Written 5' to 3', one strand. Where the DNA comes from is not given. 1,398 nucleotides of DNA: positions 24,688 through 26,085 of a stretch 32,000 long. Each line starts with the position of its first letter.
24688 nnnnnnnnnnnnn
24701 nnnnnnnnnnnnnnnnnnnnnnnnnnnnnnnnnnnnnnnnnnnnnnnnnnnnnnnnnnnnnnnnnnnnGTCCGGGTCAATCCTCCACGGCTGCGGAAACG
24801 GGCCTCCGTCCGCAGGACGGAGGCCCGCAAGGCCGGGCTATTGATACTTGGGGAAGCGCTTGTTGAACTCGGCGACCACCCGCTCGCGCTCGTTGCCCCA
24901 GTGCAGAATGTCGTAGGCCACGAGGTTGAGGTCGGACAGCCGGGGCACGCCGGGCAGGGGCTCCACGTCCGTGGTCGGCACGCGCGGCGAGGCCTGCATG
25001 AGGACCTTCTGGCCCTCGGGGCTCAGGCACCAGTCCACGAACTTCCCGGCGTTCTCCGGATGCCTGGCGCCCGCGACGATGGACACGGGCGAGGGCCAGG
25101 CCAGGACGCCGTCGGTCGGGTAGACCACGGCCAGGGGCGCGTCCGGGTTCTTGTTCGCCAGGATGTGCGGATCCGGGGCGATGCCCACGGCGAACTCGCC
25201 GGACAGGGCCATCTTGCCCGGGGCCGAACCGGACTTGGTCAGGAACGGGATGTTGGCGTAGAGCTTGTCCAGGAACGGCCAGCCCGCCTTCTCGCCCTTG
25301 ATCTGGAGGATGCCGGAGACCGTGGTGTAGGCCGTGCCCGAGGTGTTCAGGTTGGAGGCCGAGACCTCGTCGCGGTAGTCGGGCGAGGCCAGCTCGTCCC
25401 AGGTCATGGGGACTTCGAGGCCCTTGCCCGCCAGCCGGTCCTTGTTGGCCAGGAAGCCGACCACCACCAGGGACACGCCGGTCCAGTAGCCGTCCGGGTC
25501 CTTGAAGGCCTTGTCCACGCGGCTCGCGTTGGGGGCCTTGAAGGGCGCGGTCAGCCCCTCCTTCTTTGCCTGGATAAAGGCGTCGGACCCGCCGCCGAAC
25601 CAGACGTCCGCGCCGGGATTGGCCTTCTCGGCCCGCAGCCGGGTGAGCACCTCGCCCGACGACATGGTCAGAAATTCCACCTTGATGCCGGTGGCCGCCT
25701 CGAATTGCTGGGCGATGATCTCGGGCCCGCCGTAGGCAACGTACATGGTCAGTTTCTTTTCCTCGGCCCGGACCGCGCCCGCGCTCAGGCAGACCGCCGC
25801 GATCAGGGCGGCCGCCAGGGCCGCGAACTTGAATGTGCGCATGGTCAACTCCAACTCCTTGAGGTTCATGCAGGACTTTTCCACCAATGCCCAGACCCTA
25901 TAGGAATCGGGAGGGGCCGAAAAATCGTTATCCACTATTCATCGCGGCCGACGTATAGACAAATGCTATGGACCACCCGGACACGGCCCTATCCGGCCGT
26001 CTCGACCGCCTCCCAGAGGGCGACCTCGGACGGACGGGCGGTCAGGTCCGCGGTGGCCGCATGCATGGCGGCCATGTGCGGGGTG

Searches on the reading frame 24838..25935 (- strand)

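Call 68: search_protein_families(library=pfam, proteins=[window:24838-25935:-], max_evalue=0.001)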
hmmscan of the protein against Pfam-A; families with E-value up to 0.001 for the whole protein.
window:24838-25935:- (365 aa): 4 families
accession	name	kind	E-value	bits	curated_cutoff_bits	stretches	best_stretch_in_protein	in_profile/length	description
PF13343.11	SBP_bac_6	-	3.2e-34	118.9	24.6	1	116-344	17-242/245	Bacterial extracellular solute-binding protein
PF13416.11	SBP_bac_8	-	5.3e-28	99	27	1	74-324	2-264/279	Bacterial extracellular solute-binding protein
PF01547.30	SBP_bac_1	-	6.9e-24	85.8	26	1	72-310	12-307/307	Bacterial extracellular solute-binding protein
PF13531.11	SBP_bac_11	-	6.7e-21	75.5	25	1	74-314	16-223/227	Bacterial extracellular solute-binding protein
